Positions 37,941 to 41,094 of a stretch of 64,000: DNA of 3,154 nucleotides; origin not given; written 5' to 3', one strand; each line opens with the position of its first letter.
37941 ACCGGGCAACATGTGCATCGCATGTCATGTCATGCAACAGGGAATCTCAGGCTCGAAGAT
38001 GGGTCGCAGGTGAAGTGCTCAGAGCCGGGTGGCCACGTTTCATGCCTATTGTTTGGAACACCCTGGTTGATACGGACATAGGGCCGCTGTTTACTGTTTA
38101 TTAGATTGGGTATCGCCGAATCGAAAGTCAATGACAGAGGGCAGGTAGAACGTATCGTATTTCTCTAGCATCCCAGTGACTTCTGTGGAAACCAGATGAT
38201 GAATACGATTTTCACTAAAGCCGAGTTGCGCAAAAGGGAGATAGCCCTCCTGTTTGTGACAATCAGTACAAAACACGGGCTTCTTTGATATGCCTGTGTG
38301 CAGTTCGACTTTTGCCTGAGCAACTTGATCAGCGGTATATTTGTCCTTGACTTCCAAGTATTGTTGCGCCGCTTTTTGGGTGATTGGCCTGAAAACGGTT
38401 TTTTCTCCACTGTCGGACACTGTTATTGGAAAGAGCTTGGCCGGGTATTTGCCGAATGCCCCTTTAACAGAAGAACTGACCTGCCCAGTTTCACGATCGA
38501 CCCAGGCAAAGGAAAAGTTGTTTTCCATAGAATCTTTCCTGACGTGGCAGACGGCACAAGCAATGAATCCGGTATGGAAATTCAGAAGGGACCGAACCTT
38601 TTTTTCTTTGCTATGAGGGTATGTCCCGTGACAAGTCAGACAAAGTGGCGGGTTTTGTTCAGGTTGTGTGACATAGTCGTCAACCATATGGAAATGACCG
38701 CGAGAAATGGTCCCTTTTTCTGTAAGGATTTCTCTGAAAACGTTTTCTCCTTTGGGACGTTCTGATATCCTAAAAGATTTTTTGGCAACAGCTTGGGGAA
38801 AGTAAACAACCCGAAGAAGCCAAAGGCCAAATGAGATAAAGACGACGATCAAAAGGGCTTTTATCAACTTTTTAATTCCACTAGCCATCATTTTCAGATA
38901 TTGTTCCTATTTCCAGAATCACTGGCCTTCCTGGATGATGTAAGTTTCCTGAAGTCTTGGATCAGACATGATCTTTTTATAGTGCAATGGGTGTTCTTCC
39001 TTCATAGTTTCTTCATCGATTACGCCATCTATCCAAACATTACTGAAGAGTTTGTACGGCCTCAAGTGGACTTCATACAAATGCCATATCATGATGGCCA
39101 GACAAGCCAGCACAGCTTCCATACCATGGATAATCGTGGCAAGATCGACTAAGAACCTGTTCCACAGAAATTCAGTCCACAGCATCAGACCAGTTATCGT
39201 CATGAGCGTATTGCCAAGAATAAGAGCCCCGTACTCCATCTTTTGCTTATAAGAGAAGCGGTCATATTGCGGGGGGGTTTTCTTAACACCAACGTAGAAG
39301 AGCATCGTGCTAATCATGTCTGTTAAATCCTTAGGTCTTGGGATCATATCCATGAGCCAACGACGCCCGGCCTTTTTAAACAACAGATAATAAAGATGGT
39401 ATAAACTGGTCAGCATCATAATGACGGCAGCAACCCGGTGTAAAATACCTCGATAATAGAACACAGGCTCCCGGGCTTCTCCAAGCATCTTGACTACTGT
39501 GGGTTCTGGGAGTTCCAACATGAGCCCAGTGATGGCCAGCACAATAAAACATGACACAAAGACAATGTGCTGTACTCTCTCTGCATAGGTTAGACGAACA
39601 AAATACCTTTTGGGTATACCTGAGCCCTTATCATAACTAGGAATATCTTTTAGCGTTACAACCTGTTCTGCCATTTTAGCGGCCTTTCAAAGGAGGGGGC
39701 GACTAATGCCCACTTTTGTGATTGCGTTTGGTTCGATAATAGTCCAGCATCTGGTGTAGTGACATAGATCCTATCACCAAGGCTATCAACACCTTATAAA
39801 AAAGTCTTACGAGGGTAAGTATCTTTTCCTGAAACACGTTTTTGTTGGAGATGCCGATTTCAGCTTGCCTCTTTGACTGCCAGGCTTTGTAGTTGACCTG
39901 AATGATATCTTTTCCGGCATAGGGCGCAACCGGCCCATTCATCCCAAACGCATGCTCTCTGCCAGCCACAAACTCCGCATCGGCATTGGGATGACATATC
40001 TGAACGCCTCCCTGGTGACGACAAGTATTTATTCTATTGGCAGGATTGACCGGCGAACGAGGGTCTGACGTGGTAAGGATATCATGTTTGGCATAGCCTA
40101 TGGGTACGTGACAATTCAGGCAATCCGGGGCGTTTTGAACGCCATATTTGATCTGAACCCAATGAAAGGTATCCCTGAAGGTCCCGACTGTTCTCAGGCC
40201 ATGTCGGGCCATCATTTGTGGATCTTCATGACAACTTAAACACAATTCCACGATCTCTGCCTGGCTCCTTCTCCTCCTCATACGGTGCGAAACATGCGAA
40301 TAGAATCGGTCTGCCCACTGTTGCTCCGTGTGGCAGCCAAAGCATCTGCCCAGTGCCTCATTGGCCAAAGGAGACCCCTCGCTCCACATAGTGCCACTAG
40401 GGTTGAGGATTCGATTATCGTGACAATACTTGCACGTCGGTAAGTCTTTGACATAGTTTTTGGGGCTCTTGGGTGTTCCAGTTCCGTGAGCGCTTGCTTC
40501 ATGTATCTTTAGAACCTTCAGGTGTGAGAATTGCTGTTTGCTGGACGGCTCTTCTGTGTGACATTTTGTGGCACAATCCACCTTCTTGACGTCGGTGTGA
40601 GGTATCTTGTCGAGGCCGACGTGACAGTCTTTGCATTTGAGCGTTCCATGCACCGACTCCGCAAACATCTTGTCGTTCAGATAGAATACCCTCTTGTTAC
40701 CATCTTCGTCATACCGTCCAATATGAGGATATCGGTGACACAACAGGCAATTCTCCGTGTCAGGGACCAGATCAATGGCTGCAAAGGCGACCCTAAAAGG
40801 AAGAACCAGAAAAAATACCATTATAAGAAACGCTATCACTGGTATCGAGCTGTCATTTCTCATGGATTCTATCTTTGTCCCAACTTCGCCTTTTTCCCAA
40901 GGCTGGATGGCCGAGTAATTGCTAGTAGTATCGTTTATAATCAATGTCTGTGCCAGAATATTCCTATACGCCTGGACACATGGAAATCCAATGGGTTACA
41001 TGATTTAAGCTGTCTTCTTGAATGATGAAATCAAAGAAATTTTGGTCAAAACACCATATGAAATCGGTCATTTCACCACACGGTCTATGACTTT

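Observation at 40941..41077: Sigma-54-like promoter and related half-sites in front of the Cbc-like operon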

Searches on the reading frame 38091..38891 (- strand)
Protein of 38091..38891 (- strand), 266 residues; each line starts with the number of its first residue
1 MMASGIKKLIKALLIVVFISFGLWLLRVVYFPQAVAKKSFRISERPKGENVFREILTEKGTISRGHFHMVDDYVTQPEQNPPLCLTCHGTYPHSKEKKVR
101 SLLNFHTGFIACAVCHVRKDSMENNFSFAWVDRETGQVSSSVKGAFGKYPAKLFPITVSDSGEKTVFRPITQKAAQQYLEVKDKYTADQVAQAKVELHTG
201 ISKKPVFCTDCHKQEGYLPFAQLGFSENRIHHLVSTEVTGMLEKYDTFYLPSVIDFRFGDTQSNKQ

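Call 7: search_protein_families(library=pfam, proteins=[window:38091-38891:-], max_evalue=0.01)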
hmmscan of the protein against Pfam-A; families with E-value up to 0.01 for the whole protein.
window:38091-38891:- (266 aa): 4 families
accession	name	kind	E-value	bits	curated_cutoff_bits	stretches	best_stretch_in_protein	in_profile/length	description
PF14537.11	Cytochrom_c3_2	-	3.8e-05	24.5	25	1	76-121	21-69/79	Cytochrome c3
PF14522.11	Cytochrome_C7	-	0.00016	21.9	24.8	0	83-122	15-54/67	Cytochrome c7 and related cytochrome c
PF03264.19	Cytochrom_NNT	-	0.0005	20.3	24.1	0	73-124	28-80/174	NapC/NirT cytochrome c family, N-terminal region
PF07627.16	PSCyt3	-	0.0043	17.7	27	0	58-122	19-81/98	Protein of unknown function (DUF1588)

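Call 23: search_protein_families(library=ncbifam, proteins=[window:38091-38891:-], max_evalue=0.001)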
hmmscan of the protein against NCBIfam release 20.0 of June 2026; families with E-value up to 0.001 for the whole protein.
window:38091-38891:- (266 aa): 2 families
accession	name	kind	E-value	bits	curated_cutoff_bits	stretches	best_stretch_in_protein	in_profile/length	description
TIGR04315.1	octaheme_Shew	subfamily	1.5e-08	34.2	375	1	65-139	203-273/440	tetrathionate reductase family octaheme c-type cytochrome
TIGR03508.1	decahem_SO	subfamily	5.8e-06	26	192.2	0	68-123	104-157/258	DmsE family decaheme c-type cytochrome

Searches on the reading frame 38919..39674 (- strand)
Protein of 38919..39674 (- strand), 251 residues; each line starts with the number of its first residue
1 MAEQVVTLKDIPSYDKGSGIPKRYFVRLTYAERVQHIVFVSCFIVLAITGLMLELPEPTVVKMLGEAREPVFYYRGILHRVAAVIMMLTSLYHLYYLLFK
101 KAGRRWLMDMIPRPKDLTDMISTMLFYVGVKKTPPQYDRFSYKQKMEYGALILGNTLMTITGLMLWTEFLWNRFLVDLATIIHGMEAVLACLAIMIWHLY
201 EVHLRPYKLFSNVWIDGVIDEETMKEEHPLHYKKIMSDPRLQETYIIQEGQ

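Call 7: search_protein_families(library=pfam, proteins=[window:38919-39674:-], max_evalue=0.01)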
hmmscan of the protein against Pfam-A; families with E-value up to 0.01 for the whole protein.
window:38919-39674:- (251 aa): 1 family
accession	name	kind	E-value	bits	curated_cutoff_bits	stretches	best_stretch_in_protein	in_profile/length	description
PF01292.26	Ni_hydr_CYTB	-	8.3e-14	52.2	30.1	1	31-203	5-163/179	Prokaryotic cytochrome b561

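Call 23: search_protein_families(library=ncbifam, proteins=[window:38919-39674:-], max_evalue=0.001)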
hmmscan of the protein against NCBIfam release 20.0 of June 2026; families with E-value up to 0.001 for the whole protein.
window:38919-39674:- (251 aa): 5 families
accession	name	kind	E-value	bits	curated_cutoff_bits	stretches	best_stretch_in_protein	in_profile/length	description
TIGR01583.1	formate-DH-gamm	equivalog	8e-16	58.6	115.85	1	27-235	4-201/204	formate dehydrogenase subunit gamma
NF007924.0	PRK10639.1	equivalog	1e-10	41.7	341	1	25-238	7-205/211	formate dehydrogenase cytochrome b556 subunit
TIGR02125.1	CytB-hydogenase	equivalog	3.7e-09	36.4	121.5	1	32-198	7-176/212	Ni/Fe-hydrogenase, b-type cytochrome subunit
NF007558.0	PRK10179.1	equivalog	1.4e-06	28.2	339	1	24-238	6-207/217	formate dehydrogenase-N subunit gamma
NF007551.0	PRK10171.1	equivalog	0.00047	19.9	442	1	32-175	18-160/235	Ni/Fe-hydrogenase b-type cytochrome subunit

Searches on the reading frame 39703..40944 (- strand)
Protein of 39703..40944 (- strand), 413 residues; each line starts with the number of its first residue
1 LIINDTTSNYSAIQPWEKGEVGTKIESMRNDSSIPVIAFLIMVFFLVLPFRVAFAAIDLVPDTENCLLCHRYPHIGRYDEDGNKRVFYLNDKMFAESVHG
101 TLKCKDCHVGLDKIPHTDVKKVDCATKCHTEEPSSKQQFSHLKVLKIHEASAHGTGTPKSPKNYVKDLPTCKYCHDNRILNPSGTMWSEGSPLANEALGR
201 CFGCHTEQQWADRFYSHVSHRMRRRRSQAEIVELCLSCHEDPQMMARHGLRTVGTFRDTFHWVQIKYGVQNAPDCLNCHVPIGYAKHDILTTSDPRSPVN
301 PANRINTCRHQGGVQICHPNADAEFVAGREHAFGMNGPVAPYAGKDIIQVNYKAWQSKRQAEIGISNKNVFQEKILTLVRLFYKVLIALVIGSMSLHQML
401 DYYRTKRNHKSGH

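Call 7: search_protein_families(library=pfam, proteins=[window:39703-40863:-], max_evalue=0.01)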
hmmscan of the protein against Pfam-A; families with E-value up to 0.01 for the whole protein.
window:39703-40863:- (386 aa): 4 families
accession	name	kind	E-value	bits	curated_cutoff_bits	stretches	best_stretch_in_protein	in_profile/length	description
PF22113.1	Mtrc-MtrF_II-IV_dom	-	6.7e-09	36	30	1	76-221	8-175/176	Outer membrane cytochrome MtrC/MtrF-like, domains II/IV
PF14522.11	Cytochrome_C7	-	3.1e-05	24.2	24.8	1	172-252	14-66/67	Cytochrome c7 and related cytochrome c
PF14537.11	Cytochrom_c3_2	-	0.00093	20.1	25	0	173-253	8-65/79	Cytochrome c3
PF22678.1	Cytochrom_c_NrfB-like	-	0.005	17.7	27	0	208-254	1-42/89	Cytochrome c-type protein NrfB-like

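Call 13: find_homologous_proteins(query=window:39703-40944:-, max_evalue=1e-10)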
Query window:39703-40944:- (413 aa): 312 proteins with E <= 1e-10 among 1947 candidates; the best 120 are listed.
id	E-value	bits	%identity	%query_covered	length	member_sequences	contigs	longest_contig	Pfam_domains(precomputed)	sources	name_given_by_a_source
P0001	5.9e-243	824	87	93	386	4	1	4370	PF22113.2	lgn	-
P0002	2.3e-219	746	84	87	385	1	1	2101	PF22113.2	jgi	jgi:hypothetical protein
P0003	4.1e-170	584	64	92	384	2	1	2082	PF14522.12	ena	-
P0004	6.0e-155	534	58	91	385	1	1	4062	PF14522.12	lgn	-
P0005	2.5e-154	532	59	91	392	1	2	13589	PF03264.20,PF14522.12,PF22113.2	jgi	jgi:hypothetical protein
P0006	6.5e-154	531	56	92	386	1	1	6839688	PF03264.20,PF14522.12,PF22113.2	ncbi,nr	ncbi:MAG: NapC/NirT family cytochrome c [Desulfobacterales bacterium]|nr:MAG: NapC/NirT family cytoc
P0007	1.4e-150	520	57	90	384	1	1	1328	PF14522.12,PF22113.2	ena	-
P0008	3.1e-150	519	57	90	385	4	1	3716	PF14522.12,PF22113.2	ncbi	-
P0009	4.4e-149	515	56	89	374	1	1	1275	PF14522.12,PF22113.2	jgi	jgi:hypothetical protein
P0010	1.4e-148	513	71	74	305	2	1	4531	PF22113.2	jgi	jgi:hypothetical protein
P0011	2.4e-148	512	55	91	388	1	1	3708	PF14522.12,PF22113.2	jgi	-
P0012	1.1e-147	510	56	92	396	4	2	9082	PF03264.20,PF14522.12,PF22113.2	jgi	-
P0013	3.5e-147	509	56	93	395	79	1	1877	PF03264.20,PF02085.22,PF14522.12,PF22113.2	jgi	-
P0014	4.6e-147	508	53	93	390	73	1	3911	PF22678.2,PF14522.12,PF22113.2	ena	-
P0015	4.7e-147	508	55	93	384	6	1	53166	PF14522.12,PF22113.2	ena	-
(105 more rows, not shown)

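Call 15: find_related_loci(query=A1, collection=genome_contigs, flank=8000)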
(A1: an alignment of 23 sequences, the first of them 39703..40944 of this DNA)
Query A1 (413 aa) in genome_contigs; peptide patterns used: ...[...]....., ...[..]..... (x = any residue, [..] = any of these).
87 stretches matched a pattern; 63 encode a relative of the query (tblastn E <= 1e-3); 62 distinct loci.
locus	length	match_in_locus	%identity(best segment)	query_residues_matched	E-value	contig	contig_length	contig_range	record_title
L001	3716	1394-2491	57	40-405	2e-155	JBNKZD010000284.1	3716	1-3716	MAG: Chitinispirillaceae bacterium isolate D1.bin.5.orig k141_912335, whole genome shotgun sequence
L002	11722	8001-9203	53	12-413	7e-150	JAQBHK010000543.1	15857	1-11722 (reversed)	MAG: Desulfobacterales bacterium isolate MAG_454_bin-01 454_bin-01_ctg-543, whole genome shotgun sequence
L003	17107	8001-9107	57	40-410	1e-146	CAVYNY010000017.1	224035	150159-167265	MAG: uncultured delta proteobacterium isolate MFD05684.bin.2.75 genome assembly, contig: contig_49998, whole genome shot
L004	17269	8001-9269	50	2-409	3e-146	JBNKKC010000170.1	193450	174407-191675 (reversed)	MAG: Desulfobacteraceae bacterium isolate H1H2.bin.5.orig k141_1830855, whole genome shotgun sequence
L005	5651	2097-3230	53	34-411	1e-146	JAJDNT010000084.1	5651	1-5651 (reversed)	MAG: Deltaproteobacteria bacterium isolate ALSabin.159 k141_1506016, whole genome shotgun sequence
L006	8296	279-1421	53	28-409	3e-144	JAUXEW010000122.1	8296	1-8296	MAG: Desulfobacteraceae bacterium isolate CSMAG_2887 CSMAG_2887_k117_4124762_length_8296_cov_16.0000, whole genome shotg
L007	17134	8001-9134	52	34-411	8e-144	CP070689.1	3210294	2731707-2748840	MAG: Deltaproteobacteria bacterium isolate bin63 chromosome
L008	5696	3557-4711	53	27-413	2e-144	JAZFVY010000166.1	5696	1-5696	MAG: Desulfobacterales bacterium isolate BS3bin.33 BS3bin.33_166, whole genome shotgun sequence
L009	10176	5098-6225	52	36-411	5e-143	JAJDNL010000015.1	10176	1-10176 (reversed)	MAG: Deltaproteobacteria bacterium isolate ALJrbin.32 k141_2764480, whole genome shotgun sequence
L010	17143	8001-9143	51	34-411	1e-142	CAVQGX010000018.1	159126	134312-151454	MAG: uncultured delta proteobacterium isolate MFD09779.bin.3.209 genome assembly, contig: contig_24091, whole genome sho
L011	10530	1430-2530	54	40-407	1e-142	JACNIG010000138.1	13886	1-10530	MAG: Candidatus Desulfatibia vada NIOZ-UU_NODE_5507_length_13886_cov_37.9546, whole genome shotgun sequence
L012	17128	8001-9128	52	36-411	2e-141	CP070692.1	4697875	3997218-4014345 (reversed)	MAG: Deltaproteobacteria bacterium isolate bin617 chromosome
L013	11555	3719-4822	54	40-409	5e-141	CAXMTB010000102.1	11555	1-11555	MAG: uncultured Nitrospinaceae bacterium isolate 10C-St8-MC-01_bin.13.strict genome assembly, contig: NODE_102_length_11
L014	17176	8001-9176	51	11-410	8e-141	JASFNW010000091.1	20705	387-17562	MAG: Desulfobacterales bacterium isolate D0819M02metaG_Bin_17 D0819M02metaG_FD_scaffold_396_c1, whole genome shotgun seq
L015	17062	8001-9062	54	59-413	3e-140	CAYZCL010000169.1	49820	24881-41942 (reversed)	MAG TPA_asm: uncultured Desulfobacteraceae bacterium isolate binchicken_co219_27 genome assembly, contig: k141_100407, w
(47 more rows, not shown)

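Call 23: search_protein_families(library=ncbifam, proteins=[window:39703-40863:-], max_evalue=0.001)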
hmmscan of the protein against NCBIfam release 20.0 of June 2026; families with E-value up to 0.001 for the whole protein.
window:39703-40863:- (386 aa): 2 families
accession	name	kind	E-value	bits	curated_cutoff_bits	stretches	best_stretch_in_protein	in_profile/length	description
NF008659.0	PRK11659.1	equivalog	0.00012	21.9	184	1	173-254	48-119/188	cytochrome c nitrite reductase pentaheme subunit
TIGR03153.1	cytochr_NrfH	equivalog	0.00035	20.6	134.2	0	137-189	23-70/138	cytochrome c nitrite reductase small subunit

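Call 30: find_encoding_contigs(protein=P0001, flank=5000, max_places=3)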
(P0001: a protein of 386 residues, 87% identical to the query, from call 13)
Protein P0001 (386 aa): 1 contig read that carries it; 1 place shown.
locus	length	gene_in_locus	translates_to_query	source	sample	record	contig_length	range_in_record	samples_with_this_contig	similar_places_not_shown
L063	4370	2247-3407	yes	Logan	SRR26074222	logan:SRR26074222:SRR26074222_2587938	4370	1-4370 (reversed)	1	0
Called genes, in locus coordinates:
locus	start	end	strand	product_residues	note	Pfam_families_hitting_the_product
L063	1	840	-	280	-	?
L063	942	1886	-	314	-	-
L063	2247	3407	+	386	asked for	PF22113:Mtrc-MtrF_II-IV_dom (weak)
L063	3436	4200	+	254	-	PF01292:Ni_hydr_CYTB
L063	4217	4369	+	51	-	?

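Call 31: find_encoding_contigs(protein=P0002, flank=5000, max_places=3)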
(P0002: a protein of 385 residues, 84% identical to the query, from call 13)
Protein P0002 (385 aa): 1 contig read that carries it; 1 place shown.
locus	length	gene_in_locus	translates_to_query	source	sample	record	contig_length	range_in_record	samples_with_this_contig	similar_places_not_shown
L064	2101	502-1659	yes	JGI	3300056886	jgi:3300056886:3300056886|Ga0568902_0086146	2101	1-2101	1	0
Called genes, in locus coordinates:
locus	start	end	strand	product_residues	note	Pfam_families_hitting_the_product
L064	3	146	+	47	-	?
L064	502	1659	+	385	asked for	PF22113:Mtrc-MtrF_II-IV_dom (weak)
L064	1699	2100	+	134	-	?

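Call 32: find_encoding_contigs(protein=P0003, flank=5000, max_places=3)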
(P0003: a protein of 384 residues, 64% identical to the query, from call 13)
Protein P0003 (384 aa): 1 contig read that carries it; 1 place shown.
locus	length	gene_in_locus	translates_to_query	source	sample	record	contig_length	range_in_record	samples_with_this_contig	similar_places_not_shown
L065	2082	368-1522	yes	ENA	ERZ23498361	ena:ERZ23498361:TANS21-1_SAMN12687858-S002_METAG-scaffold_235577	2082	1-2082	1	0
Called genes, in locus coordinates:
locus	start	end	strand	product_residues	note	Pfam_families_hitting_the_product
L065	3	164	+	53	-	?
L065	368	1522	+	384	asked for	PF14522:Cytochrome_C7 (faint)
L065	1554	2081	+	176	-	?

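Call 45: search_solved_structures(query=window:39703-40863:-, max_evalue=1)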
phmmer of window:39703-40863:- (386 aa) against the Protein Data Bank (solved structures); distinct sequences matched with E-value up to 1: 3.
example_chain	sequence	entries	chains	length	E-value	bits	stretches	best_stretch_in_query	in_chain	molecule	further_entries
28pb_A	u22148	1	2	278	0.051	15.4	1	37-181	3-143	Cytochrome c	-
2ozy_A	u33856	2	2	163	0.21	13.4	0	203-266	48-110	Cytochrome c-type protein nrfB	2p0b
8z82_C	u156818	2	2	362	0.44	12.4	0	37-105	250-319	Photosynthetic reaction center cytochrome c subunit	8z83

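Call 53: list_cluster_members(proteins=[P0121, window:39703-40863:-, window:38919-39674:-])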
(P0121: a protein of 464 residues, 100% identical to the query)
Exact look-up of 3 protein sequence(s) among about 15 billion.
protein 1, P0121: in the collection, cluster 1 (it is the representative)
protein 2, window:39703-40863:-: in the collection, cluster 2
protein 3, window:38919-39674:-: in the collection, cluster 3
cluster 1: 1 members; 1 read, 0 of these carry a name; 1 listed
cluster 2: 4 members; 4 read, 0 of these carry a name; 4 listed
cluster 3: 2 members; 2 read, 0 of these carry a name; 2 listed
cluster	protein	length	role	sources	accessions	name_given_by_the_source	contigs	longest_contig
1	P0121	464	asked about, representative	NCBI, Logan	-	-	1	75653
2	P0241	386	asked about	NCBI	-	-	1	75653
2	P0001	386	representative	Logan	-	-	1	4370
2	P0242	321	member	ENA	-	-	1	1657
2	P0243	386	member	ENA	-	-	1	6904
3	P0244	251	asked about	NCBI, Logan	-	-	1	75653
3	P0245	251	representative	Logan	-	-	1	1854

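Call 55: find_encoding_contigs(protein=P0010, flank=5000, max_places=2)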
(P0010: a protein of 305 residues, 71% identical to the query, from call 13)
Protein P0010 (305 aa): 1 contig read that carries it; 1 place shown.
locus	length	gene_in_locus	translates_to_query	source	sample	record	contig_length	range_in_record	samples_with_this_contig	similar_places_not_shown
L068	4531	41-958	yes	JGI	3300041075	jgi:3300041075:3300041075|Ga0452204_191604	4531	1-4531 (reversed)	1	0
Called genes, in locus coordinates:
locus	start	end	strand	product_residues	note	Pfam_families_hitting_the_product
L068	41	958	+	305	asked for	PF22113:Mtrc-MtrF_II-IV_dom (faint)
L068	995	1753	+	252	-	PF01292:Ni_hydr_CYTB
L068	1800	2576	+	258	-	-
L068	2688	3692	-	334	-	PF14522:Cytochrome_C7 (faint), PF22113:Mtrc-MtrF_II-IV_dom (faint)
